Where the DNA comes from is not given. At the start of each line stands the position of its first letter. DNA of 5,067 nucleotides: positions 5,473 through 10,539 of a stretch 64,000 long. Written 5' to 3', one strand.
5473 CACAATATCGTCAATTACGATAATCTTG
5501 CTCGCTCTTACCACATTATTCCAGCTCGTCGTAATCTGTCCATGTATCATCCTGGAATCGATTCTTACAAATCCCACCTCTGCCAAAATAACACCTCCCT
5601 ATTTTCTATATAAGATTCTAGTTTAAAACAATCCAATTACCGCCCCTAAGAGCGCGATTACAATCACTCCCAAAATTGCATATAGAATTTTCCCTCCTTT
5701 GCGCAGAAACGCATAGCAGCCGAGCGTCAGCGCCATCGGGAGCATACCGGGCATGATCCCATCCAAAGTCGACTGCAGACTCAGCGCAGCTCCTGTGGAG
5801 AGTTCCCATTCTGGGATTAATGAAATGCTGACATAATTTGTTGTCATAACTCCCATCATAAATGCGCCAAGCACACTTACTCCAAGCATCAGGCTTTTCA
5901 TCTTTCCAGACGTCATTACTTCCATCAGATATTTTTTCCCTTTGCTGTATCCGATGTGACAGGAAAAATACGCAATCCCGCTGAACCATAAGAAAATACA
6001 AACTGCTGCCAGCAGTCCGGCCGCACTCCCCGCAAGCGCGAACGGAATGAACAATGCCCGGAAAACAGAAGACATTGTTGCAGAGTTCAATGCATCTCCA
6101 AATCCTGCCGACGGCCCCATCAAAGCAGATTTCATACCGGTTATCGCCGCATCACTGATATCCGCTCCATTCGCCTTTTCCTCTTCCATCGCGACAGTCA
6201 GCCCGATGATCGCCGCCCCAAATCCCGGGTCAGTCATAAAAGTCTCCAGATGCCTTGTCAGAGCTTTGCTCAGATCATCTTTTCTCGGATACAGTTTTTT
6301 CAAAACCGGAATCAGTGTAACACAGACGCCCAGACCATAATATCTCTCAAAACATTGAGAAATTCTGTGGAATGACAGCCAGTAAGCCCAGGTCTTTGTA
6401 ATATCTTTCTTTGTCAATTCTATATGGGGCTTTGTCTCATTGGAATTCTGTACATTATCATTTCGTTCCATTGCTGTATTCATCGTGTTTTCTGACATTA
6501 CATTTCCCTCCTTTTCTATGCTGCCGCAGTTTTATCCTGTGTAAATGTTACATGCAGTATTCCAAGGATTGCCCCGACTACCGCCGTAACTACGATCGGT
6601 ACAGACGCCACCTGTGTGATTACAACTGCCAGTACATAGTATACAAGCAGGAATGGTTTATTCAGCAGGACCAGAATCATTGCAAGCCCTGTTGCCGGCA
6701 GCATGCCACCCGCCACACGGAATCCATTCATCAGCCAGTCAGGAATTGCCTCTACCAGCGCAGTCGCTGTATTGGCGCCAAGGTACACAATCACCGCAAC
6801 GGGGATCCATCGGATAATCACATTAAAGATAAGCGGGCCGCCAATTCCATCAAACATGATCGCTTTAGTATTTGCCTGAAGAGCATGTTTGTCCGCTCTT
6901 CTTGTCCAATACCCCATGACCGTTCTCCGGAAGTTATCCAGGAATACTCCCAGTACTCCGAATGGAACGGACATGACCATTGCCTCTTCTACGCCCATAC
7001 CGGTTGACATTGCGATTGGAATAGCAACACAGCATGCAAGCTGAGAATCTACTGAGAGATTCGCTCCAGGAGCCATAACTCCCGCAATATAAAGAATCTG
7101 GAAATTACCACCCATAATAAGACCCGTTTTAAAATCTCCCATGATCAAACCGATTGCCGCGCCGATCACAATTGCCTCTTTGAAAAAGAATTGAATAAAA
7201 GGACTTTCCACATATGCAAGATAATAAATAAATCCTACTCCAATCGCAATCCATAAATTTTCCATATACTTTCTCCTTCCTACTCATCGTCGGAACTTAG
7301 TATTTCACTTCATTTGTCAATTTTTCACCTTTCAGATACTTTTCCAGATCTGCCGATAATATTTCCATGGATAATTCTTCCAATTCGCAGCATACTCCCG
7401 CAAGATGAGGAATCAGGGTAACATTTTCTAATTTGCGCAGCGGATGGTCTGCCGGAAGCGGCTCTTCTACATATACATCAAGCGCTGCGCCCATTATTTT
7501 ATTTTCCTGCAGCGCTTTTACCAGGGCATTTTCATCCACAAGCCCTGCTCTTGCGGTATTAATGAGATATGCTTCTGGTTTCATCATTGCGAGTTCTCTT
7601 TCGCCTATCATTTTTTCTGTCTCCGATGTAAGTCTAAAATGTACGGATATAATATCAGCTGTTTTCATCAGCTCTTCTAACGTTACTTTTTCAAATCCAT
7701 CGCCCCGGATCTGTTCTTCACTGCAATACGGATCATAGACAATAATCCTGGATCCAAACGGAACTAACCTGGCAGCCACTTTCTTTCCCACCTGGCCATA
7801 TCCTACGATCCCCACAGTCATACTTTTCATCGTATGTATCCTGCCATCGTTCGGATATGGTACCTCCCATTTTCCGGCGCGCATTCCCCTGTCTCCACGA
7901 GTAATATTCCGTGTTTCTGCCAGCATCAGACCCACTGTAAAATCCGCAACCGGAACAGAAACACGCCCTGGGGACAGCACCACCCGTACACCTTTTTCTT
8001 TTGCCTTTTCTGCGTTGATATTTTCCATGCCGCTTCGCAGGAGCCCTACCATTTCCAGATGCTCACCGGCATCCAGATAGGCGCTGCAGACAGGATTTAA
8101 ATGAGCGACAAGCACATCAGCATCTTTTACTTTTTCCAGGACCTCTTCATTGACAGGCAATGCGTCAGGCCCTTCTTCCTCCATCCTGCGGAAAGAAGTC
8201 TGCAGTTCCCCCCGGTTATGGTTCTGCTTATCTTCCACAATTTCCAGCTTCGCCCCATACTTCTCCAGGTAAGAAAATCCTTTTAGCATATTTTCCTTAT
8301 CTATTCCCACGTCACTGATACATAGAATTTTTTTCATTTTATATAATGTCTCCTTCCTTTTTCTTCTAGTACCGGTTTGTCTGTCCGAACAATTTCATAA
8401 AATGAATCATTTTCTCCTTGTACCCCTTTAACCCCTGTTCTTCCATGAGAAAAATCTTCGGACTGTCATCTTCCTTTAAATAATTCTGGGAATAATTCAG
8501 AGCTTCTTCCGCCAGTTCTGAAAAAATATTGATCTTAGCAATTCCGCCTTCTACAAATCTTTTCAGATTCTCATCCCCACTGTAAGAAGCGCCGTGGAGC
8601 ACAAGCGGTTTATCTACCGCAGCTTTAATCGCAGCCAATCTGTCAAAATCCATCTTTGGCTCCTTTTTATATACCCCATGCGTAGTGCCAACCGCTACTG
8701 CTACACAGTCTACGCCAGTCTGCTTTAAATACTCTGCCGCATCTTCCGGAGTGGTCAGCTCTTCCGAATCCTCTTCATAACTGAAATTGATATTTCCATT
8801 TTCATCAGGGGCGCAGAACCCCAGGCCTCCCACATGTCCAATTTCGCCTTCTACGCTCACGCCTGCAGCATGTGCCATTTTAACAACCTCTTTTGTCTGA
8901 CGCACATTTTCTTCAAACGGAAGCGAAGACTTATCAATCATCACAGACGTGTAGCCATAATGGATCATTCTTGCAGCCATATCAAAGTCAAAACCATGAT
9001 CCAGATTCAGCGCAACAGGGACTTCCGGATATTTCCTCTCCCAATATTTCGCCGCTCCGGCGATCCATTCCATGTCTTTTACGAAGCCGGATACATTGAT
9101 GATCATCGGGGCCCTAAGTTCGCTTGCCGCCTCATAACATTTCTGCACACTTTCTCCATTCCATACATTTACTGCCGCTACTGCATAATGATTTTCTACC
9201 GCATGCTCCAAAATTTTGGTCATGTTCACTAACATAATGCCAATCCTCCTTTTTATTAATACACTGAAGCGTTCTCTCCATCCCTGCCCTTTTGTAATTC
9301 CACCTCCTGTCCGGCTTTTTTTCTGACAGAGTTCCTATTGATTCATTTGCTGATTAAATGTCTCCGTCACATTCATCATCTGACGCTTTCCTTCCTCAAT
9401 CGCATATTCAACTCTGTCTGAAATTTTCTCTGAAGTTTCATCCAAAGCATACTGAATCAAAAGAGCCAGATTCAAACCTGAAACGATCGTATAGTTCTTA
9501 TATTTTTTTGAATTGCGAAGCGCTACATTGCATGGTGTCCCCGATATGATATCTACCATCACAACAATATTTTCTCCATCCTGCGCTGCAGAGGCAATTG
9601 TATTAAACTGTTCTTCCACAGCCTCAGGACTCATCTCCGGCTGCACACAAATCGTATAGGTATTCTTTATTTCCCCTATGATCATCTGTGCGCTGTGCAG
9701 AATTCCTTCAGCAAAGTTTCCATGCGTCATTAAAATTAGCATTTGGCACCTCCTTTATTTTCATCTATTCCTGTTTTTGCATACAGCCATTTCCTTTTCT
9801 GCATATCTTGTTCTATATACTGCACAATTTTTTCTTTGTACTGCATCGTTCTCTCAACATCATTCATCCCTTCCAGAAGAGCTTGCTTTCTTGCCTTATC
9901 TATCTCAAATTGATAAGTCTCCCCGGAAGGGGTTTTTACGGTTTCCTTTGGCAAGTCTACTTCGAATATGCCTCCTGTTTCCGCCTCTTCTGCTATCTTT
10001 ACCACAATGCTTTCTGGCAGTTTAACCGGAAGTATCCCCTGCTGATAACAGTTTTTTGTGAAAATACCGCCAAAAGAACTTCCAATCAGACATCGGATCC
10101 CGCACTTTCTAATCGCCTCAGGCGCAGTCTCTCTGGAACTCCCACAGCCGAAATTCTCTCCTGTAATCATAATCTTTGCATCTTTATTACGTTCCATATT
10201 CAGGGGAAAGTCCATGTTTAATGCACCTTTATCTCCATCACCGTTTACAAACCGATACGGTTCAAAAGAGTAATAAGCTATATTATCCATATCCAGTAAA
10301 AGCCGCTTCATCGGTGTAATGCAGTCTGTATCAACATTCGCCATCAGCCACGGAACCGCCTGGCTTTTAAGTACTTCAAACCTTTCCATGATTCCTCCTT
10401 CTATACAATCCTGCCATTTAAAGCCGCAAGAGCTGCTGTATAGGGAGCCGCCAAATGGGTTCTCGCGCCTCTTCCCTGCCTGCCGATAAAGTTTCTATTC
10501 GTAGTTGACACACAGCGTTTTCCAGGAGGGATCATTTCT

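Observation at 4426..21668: Candidate undescribed catabolic system: Man-family PTS + twin LeuCD + PrpD + bicupin + LarA + cyclic amidohydrolase + amidase + atypical HUMPS enzyme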

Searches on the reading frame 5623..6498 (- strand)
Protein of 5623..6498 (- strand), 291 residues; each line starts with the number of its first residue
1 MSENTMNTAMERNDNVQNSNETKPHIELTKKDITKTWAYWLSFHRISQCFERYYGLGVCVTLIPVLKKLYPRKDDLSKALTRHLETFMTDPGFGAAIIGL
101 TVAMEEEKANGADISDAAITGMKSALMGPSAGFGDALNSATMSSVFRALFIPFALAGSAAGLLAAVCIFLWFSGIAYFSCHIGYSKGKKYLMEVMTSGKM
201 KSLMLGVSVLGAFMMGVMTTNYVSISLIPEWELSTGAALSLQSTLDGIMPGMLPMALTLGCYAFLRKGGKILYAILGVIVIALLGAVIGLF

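Call 3: search_protein_families(library=pfam, proteins=[window:5623-6498:-])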
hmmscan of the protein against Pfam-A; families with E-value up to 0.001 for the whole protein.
window:5623-6498:- (291 aa): 1 family
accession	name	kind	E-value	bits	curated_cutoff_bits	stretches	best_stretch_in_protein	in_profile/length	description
PF03613.19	EIID-AGA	-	2.3e-73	247.1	25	1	28-291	2-265/265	PTS system mannose/fructose/sorbose family IID component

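Call 5: search_protein_families(library=ncbifam, proteins=[window:5623-6498:-], max_evalue=0.00001)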
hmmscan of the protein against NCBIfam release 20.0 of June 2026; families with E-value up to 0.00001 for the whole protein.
window:5623-6498:- (291 aa): 4 families
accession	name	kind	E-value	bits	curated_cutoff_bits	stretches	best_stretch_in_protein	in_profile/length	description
TIGR00828.1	EIID-AGA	subfamily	8.6e-56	189.2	292.75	1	27-290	2-270/271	mannose/fructose/sorbose PTS transporter subunit IID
NF008315.0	PRK11103.1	subfamily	9.9e-54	182.5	365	1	20-290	5-280/283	PTS mannose transporter subunit IID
NF007359.1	PRK09855.1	equivalog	1e-33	117.2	400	1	28-290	1-258/259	PTS galactosamine transporter subunit IID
NF040760.1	AgaE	equivalog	2.3e-26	92.7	500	1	6-289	16-290/292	PTS N-acetylgalactosamine transporter subunit IID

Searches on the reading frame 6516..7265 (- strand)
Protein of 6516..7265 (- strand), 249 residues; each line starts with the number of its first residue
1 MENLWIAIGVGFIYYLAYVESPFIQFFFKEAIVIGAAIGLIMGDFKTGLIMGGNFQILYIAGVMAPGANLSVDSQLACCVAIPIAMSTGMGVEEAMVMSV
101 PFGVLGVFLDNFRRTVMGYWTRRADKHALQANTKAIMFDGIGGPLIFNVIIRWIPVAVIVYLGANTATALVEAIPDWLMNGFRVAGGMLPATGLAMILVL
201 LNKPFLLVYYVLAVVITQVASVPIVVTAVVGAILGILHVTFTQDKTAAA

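Call 3: search_protein_families(library=pfam, proteins=[window:6516-7265:-])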
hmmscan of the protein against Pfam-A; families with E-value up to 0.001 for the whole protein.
window:6516-7265:- (249 aa): 1 family
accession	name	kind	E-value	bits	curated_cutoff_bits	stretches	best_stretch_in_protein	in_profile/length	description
PF03609.19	EII-Sor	-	2.5e-56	191.1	26.3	1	5-236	2-232/233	PTS system sorbose-specific iic component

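Call 5: search_protein_families(library=ncbifam, proteins=[window:6516-7265:-], max_evalue=0.00001)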
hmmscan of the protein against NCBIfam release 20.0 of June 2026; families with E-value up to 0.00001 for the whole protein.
window:6516-7265:- (249 aa): 4 families
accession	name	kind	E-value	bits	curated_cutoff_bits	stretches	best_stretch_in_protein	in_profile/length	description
TIGR00822.1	EII-Sor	subfamily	1.9e-33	115.9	339.85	1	18-245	19-244/267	mannose/fructose/sorbose PTS transporter subunit IIC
NF011647.0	PRK15065.1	subfamily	2.3e-29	102.3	278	1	10-245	11-245/267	mannose/fructose/sorbose family PTS transporter subunit IIC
NF040757.1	AgaW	equivalog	6.6e-29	101.1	300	1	27-243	18-232/249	PTS N-acetylgalactosamine transporter subunit IIC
NF007289.1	PRK09757.1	equivalog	3.8e-24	85.7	300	1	24-238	23-236/241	PTS galactosamine transporter subunit IIC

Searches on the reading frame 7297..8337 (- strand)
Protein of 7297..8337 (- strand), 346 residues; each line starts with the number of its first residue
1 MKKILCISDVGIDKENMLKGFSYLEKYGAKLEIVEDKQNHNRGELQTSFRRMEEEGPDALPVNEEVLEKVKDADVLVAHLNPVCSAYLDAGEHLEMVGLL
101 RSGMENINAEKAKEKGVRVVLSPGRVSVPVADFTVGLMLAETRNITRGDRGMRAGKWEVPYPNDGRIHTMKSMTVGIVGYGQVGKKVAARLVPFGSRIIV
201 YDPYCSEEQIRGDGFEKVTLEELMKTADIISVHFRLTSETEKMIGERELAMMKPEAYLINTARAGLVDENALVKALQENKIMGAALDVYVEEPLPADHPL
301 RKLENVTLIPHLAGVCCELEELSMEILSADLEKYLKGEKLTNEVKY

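Call 3: search_protein_families(library=pfam, proteins=[window:7297-8337:-])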
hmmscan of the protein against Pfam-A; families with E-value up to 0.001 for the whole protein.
window:7297-8337:- (346 aa): 7 families
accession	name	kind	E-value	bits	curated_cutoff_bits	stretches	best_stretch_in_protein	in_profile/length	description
PF02826.25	2-Hacid_dh_C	-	8.1e-62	208.2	25.1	1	135-313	1-178/178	D-isomer specific 2-hydroxyacid dehydrogenase, NAD binding domain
PF00389.36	2-Hacid_dh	-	1.4e-13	51.1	24.6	1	63-344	30-133/134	D-isomer specific 2-hydroxyacid dehydrogenase, catalytic domain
PF00670.27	AdoHcyase_NAD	-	4.8e-09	37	27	1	174-280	25-125/162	S-adenosyl-L-homocysteine hydrolase, NAD binding domain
PF22660.2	RS_preATP-grasp-like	-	1.1e-06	29.4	27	1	173-247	2-84/98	Ribonucleotide synthetase preATP-grasp domain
PF07991.19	KARI_N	-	3.8e-05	23.7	20.6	1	170-232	2-66/165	Acetohydroxy acid isomeroreductase, NADPH-binding domain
PF03720.21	UDPG_MGDP_dh_C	-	8.9e-05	23.3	30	0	186-233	21-71/103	UDP-glucose/GDP-mannose dehydrogenase family, UDP binding domain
PF03446.21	NAD_binding_2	-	0.00022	21.7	21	1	174-281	1-112/161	NAD binding domain of 6-phosphogluconate dehydrogenase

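Call 5: search_protein_families(library=ncbifam, proteins=[window:7297-8337:-], max_evalue=0.00001)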
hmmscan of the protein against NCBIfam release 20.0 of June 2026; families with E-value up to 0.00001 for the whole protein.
window:7297-8337:- (346 aa): 24 families
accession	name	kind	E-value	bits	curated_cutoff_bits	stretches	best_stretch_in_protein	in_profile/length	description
TIGR01327.1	PGDH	equivalog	6.5e-65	219.9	454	1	63-344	31-310/525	phosphoglycerate dehydrogenase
NF009714.1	PRK13243.1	equivalog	6.4e-62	209.8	455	1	61-340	34-318/332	glyoxylate reductase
NF005069.0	PRK06487.1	equivalog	5.4e-49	167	448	1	62-340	38-316/320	2-hydroxyacid dehydrogenase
NF008759.0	PRK11790.1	equivalog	2.5e-45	154.9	404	1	58-337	41-319/410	phosphoglycerate dehydrogenase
NF006263.0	PRK08410.1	equivalog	2.6e-45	155.2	389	1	63-338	33-310/311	D-2-hydroxyacid dehydrogenase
NF041369.1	Dhydh_Halo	equivalog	2.3e-44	151.9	400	1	68-344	36-304/305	D-2-hydroxyacid dehydrogenase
NF005750.0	PRK07574.1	equivalog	3e-44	151.7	329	1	64-342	82-364/386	NAD-dependent formate dehydrogenase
NF005387.0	PRK06932.1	equivalog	3.7e-41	141.1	492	1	63-336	35-311/314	2-hydroxyacid dehydrogenase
NF011938.0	PRK15409.1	equivalog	2.6e-39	135.1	492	1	64-319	37-293/324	glyoxylate/hydroxypyruvate reductase GhrB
NF000492.1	vanH_gen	exception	2.8e-37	128.5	540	1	102-290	75-253/312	D-lactate dehydrogenase VanH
NF005027.0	PRK06436.1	equivalog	2.9e-32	112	261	1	90-338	46-283/303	2-hydroxyacid dehydrogenase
NF000004.1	vanH-D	exception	4.9e-32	111.3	550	1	105-290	84-259/323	D-lactate dehydrogenase VanH-D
NF001309.0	PRK00257.1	equivalog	1.3e-29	103.3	434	1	169-316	113-259/379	4-phosphoerythronate dehydrogenase PdxB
NF000371.1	vanH_Agroup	exception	3.6e-29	102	700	1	103-290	81-258/322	VanH-A/VanH-Pt family D-lactate dehydrogenase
NF000128.1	vanH-Sc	exception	4.8e-27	94.9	650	1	77-292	68-275/337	D-lactate dehydrogenase VanH-Sc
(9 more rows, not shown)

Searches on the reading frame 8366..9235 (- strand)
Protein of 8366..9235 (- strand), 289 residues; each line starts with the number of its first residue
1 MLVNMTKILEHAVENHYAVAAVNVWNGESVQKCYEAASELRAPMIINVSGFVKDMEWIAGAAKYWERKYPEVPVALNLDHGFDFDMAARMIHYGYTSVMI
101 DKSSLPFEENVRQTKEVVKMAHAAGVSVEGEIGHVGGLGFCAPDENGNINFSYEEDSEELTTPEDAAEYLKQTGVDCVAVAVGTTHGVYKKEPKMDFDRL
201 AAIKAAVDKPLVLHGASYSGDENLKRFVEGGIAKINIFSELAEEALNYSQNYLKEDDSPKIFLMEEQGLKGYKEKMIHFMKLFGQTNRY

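Call 3: search_protein_families(library=pfam, proteins=[window:8366-9235:-])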
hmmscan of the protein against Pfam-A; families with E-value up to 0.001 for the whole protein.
window:8366-9235:- (289 aa): 1 family
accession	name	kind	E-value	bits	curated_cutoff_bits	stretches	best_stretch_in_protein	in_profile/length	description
PF01116.26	F_bP_aldolase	-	2.1e-82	277.2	25.5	1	3-288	1-277/277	Fructose-bisphosphate aldolase class-II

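Call 5: search_protein_families(library=ncbifam, proteins=[window:8366-9235:-], max_evalue=0.00001)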
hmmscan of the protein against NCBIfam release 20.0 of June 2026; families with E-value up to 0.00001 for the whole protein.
window:8366-9235:- (289 aa): 20 families
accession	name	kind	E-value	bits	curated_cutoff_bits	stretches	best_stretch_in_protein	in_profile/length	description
TIGR01859.1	fruc_bis_ald_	equivalog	4.4e-71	239.9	343.05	1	2-288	1-281/282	class II fructose-1,6-bisphosphate aldolase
NF005284.0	PRK06801.1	equivalog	6.1e-69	232.5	406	1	2-256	3-251/286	ketose 1,6-bisphosphate aldolase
NF009497.0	PRK12857.1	equivalog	2.1e-68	230.6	423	1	1-258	2-252/284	class II fructose-1,6-bisphosphate aldolase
TIGR00167.1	cbbA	subfamily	9.9e-68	228.6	215.6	1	1-288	2-289/290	ketose-bisphosphate aldolase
NF009374.0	PRK12737.1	subfamily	7.7e-64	215.4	383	1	2-256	3-250/284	tagatose-bisphosphate aldolase subunit GatY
NF006626.0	PRK09195.1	subfamily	7.8e-62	209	384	1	2-257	3-251/284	tagatose-bisphosphate aldolase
NF006042.0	PRK08185.1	subfamily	2.8e-60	204.1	405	1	1-286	1-281/287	hypothetical protein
TIGR01858.1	tag_bisphos_ald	equivalog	3.4e-60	203.5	443.55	1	4-257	3-249/282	tagatose bisphosphate family class II aldolase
NF005288.0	PRK06806.1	equivalog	1.9e-58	198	396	1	2-288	3-280/281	class II fructose-bisphosphate aldolase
NF009375.0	PRK12738.1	equivalog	2.5e-53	181.1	542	1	6-244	7-238/286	tagatose-bisphosphate aldolase subunit KbaY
NF004493.0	PRK05835.1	equivalog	3.1e-52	177.7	558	1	1-231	1-227/307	class II fructose-bisphosphate aldolase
NF005943.0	PRK07998.1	equivalog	1.4e-49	169.1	364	1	2-276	3-268/283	class II aldolase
NF006376.0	PRK08610.1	equivalog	4.1e-47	161.3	527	1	2-288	3-284/286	class II fructose-bisphosphate aldolase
NF005823.0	PRK07709.1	equivalog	2.5e-45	155.5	545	1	2-256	3-251/285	class II fructose-bisphosphate aldolase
NF005481.0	PRK07084.1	equivalog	1.5e-42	146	511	1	2-230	12-242/324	class II fructose-bisphosphate aldolase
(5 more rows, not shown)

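Call 48: search_solved_structures(query=window:8366-9235:-, max_evalue=1e-30)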
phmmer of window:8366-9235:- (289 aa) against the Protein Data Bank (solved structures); distinct sequences matched with E-value up to 1e-30: 19.
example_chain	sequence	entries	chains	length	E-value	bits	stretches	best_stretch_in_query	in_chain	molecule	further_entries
1gvf_A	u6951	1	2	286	2e-49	171.6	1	5-253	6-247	TAGATOSE-BISPHOSPHATE ALDOLASE AGAY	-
6ofu_A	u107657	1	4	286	7.6e-47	163.1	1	11-286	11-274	YdjI aldolase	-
5ucn_A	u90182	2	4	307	3.2e-45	157.8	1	1-261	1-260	Fructose-bisphosphate aldolase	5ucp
3c4u_A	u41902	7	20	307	3.2e-45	157.8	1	1-261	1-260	Fructose-bisphosphate aldolase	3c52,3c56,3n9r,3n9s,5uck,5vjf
7ncc_A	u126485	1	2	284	4.2e-45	157.4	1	2-264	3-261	Putative class II fructose-1,6-bisphosphate aldolase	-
5ucs_A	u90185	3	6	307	1.5e-44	155.6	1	1-261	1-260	Fructose-bisphosphate aldolase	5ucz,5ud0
5ud1_A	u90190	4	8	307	3.8e-44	154.3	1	1-261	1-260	Fructose-bisphosphate aldolase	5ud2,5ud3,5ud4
8q57_A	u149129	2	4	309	5.6e-43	150.4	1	6-286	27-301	Tagatose-1,6-bisphosphate aldolase kbaY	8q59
1rv8_A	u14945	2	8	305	1.4e-42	149.2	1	1-231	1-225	fructose-1,6-bisphosphate aldolase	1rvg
8q58_A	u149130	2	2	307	2.5e-42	148.3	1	8-286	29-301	Ketose-bisphosphate aldolase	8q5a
7nc7_A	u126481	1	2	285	2.1e-41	145.3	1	2-256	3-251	Fructose-bisphosphate aldolase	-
2fjk_A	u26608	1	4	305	4.5e-41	144.2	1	1-231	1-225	Fructose-bisphosphate aldolase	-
4to8_A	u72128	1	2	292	1.2e-40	142.9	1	2-288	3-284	Fructose-1,6-bisphosphate aldolase, class II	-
3gak_A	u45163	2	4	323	1.5e-38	135.9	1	5-218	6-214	Fructose-bisphosphate aldolase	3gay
3q94_A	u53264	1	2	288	2e-38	135.5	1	2-256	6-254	Fructose-bisphosphate aldolase, class II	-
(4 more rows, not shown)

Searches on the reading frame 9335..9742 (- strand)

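Call 3: search_protein_families(library=pfam, proteins=[window:9335-9742:-])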
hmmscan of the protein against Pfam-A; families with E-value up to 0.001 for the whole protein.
window:9335-9742:- (135 aa): 1 family
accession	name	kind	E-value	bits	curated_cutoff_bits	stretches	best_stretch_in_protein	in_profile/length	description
PF03610.21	EIIA-man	-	1.3e-22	80.5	21.4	1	2-112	2-113/116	PTS system fructose IIA component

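Call 5: search_protein_families(library=ncbifam, proteins=[window:9335-9742:-], max_evalue=0.00001)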
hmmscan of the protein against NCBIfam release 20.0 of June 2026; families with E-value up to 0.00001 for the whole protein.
window:9335-9742:- (135 aa): 3 families
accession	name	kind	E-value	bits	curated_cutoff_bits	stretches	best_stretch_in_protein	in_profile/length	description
NF040761.1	AgaF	equivalog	1.3e-24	87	130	1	2-133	4-135/144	PTS galactosamine/N-acetylgalactosamine transporter subunit IIA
TIGR00824.1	EIIA-man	subfamily_domain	5.3e-18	65.2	98.35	1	2-111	4-113/116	mannose/fructose/sorbose PTS transporter subunit IIA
NF011670.1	PRK15088.1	equivalog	7e-17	61.4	400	1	2-128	5-132/323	PTS mannose transporter subunit IIAB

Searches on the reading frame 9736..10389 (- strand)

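Call 3: search_protein_families(library=pfam, proteins=[window:9736-10389:-])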
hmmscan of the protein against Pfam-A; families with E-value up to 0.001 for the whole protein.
window:9736-10389:- (217 aa): 1 family
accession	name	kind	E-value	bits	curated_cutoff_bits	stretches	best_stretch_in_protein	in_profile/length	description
PF00694.25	Aconitase_C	-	8.1e-22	78.4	22.8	1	2-126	2-130/131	Aconitase C-terminal domain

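Call 5: search_protein_families(library=ncbifam, proteins=[window:9736-10389:-], max_evalue=0.00001)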
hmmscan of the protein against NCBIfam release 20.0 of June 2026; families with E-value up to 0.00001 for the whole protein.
window:9736-10389:- (217 aa): 14 families
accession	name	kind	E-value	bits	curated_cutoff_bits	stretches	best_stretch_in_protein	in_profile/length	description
NF002458.0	PRK01641.1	subfamily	1.2e-52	178.4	167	1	1-202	1-200/202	3-isopropylmalate dehydratase small subunit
TIGR00171.1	leuD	equivalog_domain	1.1e-41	142.7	116.25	1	1-188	1-188/188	3-isopropylmalate dehydratase small subunit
TIGR02087.1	LEUD_arch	subfamily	7.8e-22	77.7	108.95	1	18-163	9-136/157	LeuD/DmdB family oxidoreductase small subunit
NF040604.2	HacB_Meth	equivalog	7.8e-21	74.6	230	1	66-173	47-149/159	homoaconitase small subunit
TIGR02084.1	leud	equivalog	6.7e-19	68.1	245.85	1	58-155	38-127/156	3-isopropylmalate dehydratase small subunit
NF040625.1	HacB2_Meth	equivalog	2.2e-16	59.7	230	1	58-164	43-137/161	homoaconitase small subunit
NF010629.0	PRK14023.1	equivalog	6e-14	52.2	229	1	63-152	42-126/166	homoaconitate hydratase small subunit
TIGR00139.1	h_aconitase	equivalog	4.3e-10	38.6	529.9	1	67-137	578-647/709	homoaconitase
NF005558.0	PRK07229.1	equivalog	7.8e-10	37.9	612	1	60-126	515-580/647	aconitate hydratase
TIGR01342.1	acon_putative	hypoth_equivalog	2.4e-09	36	719.15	1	18-126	480-584/655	putative aconitate hydratase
NF006757.0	PRK09277.1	subfamily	3.8e-08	31.5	686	1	66-133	753-820/888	aconitate hydratase AcnA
NF009520.0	PRK12881.1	subfamily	6.2e-08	30.8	905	1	67-132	759-824/893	aconitate hydratase AcnA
TIGR01341.1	aconitase_1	equivalog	1e-07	30.1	945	1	64-151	742-833/876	aconitate hydratase AcnA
TIGR01340.1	aconitase_mito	equivalog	4.5e-06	25.3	825.35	1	51-125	604-677/745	aconitate hydratase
